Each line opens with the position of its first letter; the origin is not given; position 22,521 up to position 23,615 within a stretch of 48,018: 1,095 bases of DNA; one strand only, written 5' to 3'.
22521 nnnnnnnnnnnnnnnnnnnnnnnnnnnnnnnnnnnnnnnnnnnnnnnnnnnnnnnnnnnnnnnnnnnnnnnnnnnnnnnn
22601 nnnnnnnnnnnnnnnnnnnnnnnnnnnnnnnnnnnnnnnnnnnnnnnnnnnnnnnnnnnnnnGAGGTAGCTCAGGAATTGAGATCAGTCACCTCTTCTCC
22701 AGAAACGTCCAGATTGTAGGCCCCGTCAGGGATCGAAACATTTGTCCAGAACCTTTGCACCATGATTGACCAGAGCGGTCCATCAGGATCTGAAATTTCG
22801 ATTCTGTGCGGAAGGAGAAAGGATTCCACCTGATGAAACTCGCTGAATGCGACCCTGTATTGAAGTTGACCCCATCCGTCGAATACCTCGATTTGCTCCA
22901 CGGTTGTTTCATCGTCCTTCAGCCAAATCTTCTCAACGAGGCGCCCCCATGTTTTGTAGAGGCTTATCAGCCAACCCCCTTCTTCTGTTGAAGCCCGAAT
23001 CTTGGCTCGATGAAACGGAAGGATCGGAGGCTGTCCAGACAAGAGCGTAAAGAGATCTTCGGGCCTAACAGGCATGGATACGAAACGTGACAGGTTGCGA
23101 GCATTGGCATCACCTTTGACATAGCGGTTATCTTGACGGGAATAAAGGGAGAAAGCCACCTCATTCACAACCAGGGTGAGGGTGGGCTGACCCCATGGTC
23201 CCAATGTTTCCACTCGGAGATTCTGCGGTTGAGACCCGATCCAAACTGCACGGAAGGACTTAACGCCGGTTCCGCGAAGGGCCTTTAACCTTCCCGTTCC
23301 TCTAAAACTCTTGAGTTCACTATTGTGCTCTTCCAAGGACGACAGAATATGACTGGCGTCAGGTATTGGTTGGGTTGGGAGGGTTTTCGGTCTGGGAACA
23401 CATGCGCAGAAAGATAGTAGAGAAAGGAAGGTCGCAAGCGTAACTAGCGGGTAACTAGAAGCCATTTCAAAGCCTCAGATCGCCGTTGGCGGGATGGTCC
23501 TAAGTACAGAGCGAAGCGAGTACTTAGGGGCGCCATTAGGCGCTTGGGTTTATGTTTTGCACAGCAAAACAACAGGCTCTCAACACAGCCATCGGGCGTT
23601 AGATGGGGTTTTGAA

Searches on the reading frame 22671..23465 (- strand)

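Call 59: search_protein_families(library=pfam, proteins=[window:22671-23465:-], max_evalue=0.00001)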
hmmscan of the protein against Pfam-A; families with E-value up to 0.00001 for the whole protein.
window:22671-23465:- (264 aa): 1 family
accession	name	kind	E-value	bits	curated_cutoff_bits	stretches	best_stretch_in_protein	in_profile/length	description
PF14125.13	DUF4292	-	7e-10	39.3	23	1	94-225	47-173/209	Domain of unknown function (DUF4292)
